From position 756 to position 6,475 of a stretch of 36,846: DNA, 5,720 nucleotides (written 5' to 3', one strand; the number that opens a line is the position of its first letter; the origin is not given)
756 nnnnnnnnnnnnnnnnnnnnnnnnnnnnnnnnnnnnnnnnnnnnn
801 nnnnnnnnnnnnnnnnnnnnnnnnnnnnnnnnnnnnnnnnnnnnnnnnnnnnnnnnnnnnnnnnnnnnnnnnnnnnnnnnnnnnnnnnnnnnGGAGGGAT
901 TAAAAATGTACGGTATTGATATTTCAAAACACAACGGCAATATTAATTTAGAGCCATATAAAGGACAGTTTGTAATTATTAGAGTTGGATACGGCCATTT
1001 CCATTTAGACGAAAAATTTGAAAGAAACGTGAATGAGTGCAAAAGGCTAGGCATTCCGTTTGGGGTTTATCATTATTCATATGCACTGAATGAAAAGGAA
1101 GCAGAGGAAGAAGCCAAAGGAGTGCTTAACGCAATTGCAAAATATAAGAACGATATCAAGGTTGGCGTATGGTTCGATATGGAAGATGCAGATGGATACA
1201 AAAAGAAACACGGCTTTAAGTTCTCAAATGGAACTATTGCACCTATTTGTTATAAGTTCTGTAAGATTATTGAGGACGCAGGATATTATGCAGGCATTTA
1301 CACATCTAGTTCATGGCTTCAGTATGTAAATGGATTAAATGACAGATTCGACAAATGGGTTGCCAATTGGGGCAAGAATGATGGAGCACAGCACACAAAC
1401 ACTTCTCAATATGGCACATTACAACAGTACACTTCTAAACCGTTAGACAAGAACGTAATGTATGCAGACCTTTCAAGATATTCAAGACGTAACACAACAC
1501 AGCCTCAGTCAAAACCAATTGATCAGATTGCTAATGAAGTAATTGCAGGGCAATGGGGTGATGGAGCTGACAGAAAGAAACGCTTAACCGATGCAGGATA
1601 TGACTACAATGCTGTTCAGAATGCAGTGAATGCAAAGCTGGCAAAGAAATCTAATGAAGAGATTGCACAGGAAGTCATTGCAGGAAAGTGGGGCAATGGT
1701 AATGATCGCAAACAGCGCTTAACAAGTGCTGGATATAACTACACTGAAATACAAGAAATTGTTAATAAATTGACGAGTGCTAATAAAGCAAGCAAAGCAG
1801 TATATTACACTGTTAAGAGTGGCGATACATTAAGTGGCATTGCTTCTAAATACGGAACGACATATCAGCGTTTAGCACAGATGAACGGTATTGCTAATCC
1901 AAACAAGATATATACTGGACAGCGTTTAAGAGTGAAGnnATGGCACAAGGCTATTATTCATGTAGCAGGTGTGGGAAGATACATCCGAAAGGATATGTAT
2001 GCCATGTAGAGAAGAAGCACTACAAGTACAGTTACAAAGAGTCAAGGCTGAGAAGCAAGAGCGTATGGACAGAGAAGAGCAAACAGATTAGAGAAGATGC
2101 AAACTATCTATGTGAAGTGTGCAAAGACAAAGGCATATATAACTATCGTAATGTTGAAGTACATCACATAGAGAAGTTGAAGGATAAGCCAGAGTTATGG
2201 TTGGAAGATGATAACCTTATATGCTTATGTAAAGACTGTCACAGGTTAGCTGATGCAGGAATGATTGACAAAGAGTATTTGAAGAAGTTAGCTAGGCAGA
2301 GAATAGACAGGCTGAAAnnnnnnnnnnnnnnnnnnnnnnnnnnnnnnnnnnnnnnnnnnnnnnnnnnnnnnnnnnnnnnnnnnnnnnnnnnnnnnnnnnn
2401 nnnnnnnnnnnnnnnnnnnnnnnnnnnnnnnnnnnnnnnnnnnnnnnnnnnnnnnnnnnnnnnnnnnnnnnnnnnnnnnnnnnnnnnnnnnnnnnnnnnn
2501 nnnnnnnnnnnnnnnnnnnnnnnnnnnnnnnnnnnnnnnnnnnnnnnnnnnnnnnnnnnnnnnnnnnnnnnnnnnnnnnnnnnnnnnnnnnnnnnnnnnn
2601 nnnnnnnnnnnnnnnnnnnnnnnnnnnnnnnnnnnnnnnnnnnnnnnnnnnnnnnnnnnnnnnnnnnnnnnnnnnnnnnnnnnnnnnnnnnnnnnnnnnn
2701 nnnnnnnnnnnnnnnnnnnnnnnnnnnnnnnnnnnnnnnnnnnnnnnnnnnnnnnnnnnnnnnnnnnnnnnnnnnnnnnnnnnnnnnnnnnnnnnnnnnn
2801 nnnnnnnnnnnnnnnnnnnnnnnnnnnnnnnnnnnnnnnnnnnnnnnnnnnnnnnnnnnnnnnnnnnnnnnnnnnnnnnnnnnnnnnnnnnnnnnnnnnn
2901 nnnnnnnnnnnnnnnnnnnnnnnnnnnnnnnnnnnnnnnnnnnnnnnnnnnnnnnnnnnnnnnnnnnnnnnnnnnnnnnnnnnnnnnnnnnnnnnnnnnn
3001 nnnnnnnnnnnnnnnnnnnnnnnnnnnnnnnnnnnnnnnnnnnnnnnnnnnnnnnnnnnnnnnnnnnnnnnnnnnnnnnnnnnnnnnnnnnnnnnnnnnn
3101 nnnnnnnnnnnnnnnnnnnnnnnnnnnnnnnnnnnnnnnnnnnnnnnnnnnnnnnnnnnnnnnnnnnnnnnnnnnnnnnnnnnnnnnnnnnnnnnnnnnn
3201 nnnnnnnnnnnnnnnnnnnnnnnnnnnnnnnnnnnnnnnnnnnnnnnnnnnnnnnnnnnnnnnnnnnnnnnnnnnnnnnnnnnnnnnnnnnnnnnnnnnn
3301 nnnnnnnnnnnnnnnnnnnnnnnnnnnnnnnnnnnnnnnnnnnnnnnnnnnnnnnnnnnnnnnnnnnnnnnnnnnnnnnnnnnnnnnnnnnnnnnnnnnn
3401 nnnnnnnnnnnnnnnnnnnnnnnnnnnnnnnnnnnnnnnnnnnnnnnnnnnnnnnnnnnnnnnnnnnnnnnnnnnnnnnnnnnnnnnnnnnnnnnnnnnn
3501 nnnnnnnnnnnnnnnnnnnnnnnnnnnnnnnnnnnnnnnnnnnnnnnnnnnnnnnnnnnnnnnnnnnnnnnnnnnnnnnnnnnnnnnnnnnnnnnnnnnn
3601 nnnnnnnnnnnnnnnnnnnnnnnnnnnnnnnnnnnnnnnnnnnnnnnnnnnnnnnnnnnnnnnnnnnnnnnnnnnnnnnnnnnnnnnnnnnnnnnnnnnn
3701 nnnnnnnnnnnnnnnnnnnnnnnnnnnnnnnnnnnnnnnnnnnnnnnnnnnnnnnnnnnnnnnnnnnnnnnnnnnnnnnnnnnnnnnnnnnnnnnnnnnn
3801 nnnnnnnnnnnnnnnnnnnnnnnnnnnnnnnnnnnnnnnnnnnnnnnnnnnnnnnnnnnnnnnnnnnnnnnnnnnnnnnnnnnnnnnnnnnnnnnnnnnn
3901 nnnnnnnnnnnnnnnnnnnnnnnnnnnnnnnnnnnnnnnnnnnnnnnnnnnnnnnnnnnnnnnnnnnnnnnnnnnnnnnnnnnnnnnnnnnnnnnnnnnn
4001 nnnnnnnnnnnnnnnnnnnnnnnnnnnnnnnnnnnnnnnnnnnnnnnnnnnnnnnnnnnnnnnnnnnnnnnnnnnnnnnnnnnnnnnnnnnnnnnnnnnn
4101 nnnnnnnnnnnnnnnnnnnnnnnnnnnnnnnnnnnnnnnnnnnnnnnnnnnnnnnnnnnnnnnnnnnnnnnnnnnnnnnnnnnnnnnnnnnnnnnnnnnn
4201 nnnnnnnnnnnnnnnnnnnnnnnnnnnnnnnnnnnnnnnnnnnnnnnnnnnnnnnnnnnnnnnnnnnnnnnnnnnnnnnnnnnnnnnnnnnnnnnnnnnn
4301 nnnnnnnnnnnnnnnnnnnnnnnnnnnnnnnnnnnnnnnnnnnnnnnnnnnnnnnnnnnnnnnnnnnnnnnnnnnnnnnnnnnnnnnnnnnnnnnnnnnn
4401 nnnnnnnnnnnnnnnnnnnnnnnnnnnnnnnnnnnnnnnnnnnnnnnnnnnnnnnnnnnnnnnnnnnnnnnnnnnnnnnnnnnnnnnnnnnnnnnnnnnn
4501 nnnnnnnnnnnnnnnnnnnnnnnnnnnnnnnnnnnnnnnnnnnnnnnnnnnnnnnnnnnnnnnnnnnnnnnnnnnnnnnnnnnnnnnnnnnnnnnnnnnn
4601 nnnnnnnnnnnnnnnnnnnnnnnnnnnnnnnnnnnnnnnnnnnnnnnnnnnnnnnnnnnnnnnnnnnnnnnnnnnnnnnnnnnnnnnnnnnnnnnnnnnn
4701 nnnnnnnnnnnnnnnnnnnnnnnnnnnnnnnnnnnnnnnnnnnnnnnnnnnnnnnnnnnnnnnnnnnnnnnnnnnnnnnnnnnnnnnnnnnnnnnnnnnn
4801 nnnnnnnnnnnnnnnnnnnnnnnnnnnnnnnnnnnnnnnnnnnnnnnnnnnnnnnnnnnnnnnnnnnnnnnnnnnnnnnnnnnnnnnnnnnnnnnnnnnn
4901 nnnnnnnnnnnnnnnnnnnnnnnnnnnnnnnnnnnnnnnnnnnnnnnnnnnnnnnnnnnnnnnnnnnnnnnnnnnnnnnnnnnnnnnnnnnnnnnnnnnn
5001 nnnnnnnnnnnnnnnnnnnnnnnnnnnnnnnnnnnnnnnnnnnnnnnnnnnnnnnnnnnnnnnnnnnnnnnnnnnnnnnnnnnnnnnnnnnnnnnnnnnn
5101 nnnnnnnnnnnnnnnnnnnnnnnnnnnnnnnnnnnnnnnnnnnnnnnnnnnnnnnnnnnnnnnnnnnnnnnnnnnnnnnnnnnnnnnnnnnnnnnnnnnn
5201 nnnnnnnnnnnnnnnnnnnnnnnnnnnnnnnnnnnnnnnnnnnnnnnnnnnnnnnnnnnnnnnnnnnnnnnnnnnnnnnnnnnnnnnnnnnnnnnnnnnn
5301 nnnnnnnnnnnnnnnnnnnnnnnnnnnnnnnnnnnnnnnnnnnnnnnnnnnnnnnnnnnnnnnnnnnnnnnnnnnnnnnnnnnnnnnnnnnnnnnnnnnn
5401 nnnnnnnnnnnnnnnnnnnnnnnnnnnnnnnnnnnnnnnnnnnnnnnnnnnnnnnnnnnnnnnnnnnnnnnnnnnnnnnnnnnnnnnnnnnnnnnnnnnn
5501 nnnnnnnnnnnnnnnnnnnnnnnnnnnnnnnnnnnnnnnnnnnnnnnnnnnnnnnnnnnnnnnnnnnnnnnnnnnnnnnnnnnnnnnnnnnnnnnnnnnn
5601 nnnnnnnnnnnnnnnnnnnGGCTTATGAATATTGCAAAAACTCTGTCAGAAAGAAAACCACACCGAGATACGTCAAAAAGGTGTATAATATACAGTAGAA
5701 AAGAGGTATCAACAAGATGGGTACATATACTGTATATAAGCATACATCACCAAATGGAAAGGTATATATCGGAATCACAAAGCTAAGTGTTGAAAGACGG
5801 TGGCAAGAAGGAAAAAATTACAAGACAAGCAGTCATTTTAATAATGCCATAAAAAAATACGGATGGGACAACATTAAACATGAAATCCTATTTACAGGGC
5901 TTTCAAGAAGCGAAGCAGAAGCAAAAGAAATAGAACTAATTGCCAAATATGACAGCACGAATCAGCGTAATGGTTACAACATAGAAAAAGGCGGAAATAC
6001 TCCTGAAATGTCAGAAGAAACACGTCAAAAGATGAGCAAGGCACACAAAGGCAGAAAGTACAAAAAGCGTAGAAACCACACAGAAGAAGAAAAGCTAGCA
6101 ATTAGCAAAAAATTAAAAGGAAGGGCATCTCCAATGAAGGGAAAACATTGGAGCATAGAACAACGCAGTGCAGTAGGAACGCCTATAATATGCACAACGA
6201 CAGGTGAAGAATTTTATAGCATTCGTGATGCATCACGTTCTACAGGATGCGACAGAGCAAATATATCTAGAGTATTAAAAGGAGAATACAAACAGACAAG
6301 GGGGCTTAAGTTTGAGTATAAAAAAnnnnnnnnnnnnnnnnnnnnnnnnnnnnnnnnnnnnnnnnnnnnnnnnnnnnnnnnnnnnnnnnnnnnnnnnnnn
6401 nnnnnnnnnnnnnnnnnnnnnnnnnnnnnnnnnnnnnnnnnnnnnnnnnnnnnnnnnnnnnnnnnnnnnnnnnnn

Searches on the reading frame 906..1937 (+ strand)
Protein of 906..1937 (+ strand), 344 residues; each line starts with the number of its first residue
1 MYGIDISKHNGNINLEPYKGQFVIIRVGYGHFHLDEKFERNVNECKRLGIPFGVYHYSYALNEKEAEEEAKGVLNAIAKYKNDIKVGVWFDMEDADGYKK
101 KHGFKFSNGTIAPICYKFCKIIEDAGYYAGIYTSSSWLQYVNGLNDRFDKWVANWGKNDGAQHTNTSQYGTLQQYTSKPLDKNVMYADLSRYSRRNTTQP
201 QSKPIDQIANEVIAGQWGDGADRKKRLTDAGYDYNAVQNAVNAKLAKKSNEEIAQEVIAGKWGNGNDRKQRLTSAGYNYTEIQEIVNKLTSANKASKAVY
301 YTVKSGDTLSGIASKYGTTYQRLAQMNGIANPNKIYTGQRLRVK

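Call 26: search_dna_similar(query=window:906-1937:+, collection=phages, mode=protein, max_rows=15)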
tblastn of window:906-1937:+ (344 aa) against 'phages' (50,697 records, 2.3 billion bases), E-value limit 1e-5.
Records with a match: 404; places in all: 654; records where one place covers at least 80% of the query: 44.
Best place of each record, by identity: 60-80% 24; <60% 380.
By first word of the organism name: Streptococcus 77; Streptomyces 53; Lactococcus 39; Arthrobacter 39; Bacillus 36; Bacteriophage 29; Microbacterium 21; Enterococcus 21; Clostridium 14; Lactobacillus 13; and 29 more.
By host as written in the record: - 52; Enterococcus faecalis 19; Streptomyces griseus ATCC 10137 18; Arthrobacter globiformis B-2979 18; Lactococcus lactis 17; Bacillus subtilis 15; Microbacterium foliorum NRRL B-24224 SEA 14; Streptomyces scabiei RL-34 14; and 149 more.
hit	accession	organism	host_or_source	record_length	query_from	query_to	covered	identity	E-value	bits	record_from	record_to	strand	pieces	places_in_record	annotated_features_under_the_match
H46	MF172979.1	Erysipelothrix phage phi1605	Erysipelothrix rhusiopathiae ZJ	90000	3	289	83%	41.9%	6e-47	176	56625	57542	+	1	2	N-acetylmuramoyl-L-alanine amidase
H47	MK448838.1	Streptococcus phage Javan100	Streptococcus constellatus 925_SCON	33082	1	344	100%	34.7%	3e-48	179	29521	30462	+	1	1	lysin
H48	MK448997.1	Streptococcus phage Javan630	Streptococcus uberis C8329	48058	3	289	83%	40.8%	8e-46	172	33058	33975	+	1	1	N-acetylmuramoyl-L-alanine amidase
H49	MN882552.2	Butyrivibrio virus Bo-Finn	Butyrivibrio fibrisolvens DSM 3071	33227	4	344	99%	34.2%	2e-38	151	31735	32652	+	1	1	endolysin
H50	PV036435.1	Coprococcus phage NatCom_24345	Coprococcus sp.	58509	2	289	84%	40.3%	1e-45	238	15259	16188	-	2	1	endolysin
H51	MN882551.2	Butyrivibrio virus Arian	Butyrivibrio fibrisolvens DSM 3071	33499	4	344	99%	33.9%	3e-38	150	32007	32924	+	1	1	endolysin | promoter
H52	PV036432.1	Coprococcus phage NatCom_22372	Coprococcus sp.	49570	2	289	84%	39.9%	6e-44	233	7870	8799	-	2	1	endolysin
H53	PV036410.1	Lachnospiraceae phage NatCom_40364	Lachnospiraceae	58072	2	289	84%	39.6%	7e-44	232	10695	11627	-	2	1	endolysin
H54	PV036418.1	Agathobacter phage NatCom_6238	Agathobacter sp.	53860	2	289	84%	39.6%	1e-43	231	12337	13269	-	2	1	endolysin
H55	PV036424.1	Coprococcus phage NatCom_10489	Coprococcus sp.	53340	2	289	84%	39.6%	1e-43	232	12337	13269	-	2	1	endolysin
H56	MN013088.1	Bacillus phage vB_BspS_SplendidRed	Bacillus sp.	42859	4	344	99%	32.0%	7e-25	111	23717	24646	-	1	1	putative endolysin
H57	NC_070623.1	Bacillus phage vB_BspS_SplendidRed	Bacillus sp.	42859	4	344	99%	32.0%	7e-25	111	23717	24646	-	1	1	endolysin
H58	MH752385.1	Bacillus phage Ray17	Bacillus amyloliquefaciens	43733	4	344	99%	31.9%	9e-24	108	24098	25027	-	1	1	endolysin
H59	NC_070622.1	Bacillus phage Ray17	Bacillus amyloliquefaciens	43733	4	344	99%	31.9%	9e-24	108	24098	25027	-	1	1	endolysin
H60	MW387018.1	Gardnerella phage vB_Gva_AB1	Gardnerella vaginalis P680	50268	3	289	83%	37.9%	1e-43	166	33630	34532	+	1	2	1,4-beta-N-acetylmuramidase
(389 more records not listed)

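Call 44: search_protein_families(library=phrogs, proteins=[window:906-1937:+], max_evalue=0.00001)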
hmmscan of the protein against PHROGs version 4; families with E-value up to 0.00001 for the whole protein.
window:906-1937:+ (344 aa): 19 families
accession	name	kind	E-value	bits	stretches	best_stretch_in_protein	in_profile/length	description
phrog_291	-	lysis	5.1e-55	188.2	1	1-343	113-474/509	endolysin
phrog_7698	-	lysis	1.3e-36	128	2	196-245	265-314/316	endolysin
phrog_16241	-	lysis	4.2e-36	125.9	2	197-288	188-288/290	endolysin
phrog_6745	-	lysis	9.8e-30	104.7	1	1-201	4-169/396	endolysin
phrog_6219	-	lysis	2.9e-27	97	1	3-312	4-298/326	endolysin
phrog_3861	-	lysis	1.2e-17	65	1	163-299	111-244/455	amidase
phrog_4602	-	other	8e-14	53.1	1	294-343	30-79/220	transglycosylase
phrog_380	-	lysis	1.5e-13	51.4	1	266-343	141-234/309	endolysin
phrog_7348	-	lysis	5.5e-13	47.7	1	244-343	2054-2149/2564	endolysin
phrog_20780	-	unknown function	6.4e-10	40.2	1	281-341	54-115/117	-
phrog_5182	-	lysis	1.3e-09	39.1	1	230-341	134-260/321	endolysin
phrog_13545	-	unknown function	2e-08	34.8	1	285-343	259-317/323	-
phrog_2742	-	lysis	2.4e-08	34.8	1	287-344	254-311/318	endolysin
phrog_28394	-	unknown function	2.2e-07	31.3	1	287-342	50-110/303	-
phrog_9611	-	lysis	3.3e-07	31.2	1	261-344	141-224/246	endolysin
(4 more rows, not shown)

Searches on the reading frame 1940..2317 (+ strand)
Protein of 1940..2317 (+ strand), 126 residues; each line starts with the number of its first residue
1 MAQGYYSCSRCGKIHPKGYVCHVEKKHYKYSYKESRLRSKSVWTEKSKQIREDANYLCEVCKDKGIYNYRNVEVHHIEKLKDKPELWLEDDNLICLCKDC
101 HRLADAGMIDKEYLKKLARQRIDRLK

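Call 44: search_protein_families(library=phrogs, proteins=[window:1940-2317:+], max_evalue=0.00001)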
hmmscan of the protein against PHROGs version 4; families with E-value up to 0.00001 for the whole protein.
window:1940-2317:+ (126 aa): 11 families
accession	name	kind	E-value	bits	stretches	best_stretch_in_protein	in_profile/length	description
phrog_144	-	DNA, RNA and nucleotide metabolism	5.1e-20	72.8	1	7-114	26-142/175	HNH endonuclease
phrog_119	-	DNA, RNA and nucleotide metabolism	1.3e-16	61.5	1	22-116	170-266/443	HNH endonuclease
phrog_5956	-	DNA, RNA and nucleotide metabolism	3.7e-13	50.3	1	33-118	37-121/138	HNH endonuclease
phrog_589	-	DNA, RNA and nucleotide metabolism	2.6e-11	44.6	1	20-102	56-136/179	HNH endonuclease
phrog_8048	-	DNA, RNA and nucleotide metabolism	7.6e-10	39.4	1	32-111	153-239/273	HNH endonuclease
phrog_8446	-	DNA, RNA and nucleotide metabolism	3.1e-08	34.6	1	41-109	126-200/211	HNH endonuclease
phrog_5200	-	DNA, RNA and nucleotide metabolism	2e-07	32.1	1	37-120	22-100/154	HNH endonuclease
phrog_4581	-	head and packaging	5.9e-07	30.2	1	39-104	49-108/395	terminase small subunit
phrog_1271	-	DNA, RNA and nucleotide metabolism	7.9e-07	29.8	1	7-112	214-323/361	HNH endonuclease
phrog_15103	-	unknown function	5.8e-06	26.9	1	36-119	188-269/280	-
phrog_2323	-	DNA, RNA and nucleotide metabolism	7.3e-06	26.9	1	33-103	14-82/113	HNH endonuclease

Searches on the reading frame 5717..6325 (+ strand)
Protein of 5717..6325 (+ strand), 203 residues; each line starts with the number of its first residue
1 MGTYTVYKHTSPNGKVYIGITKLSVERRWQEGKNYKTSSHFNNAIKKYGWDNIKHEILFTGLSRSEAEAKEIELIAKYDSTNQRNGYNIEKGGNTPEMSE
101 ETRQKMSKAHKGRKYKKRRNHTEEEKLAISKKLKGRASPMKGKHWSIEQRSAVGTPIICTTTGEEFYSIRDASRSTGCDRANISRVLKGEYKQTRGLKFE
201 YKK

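Call 44: search_protein_families(library=phrogs, proteins=[window:5717-6325:+], max_evalue=0.00001)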
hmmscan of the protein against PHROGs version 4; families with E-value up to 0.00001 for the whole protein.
window:5717-6325:+ (203 aa): 7 families
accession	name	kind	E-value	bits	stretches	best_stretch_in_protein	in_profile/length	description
phrog_314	-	DNA, RNA and nucleotide metabolism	3.2e-37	129.7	1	1-199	176-387/574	homing endonuclease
phrog_7168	-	DNA, RNA and nucleotide metabolism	8.8e-21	75.6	1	6-134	4-138/284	homing endonuclease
phrog_19446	-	DNA, RNA and nucleotide metabolism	9.6e-14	52.5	1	6-126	4-129/254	homing endonuclease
phrog_5123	-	DNA, RNA and nucleotide metabolism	6e-09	37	1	7-107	5-107/152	homing endonuclease with GIY-YIG motif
phrog_20162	-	DNA, RNA and nucleotide metabolism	1.1e-06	29.9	1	142-201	30-81/88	HNH endonuclease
phrog_4538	-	unknown function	6.9e-06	26.2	1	79-201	336-446/447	-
phrog_34622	-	unknown function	7.7e-06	26.8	0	161-202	11-52/189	-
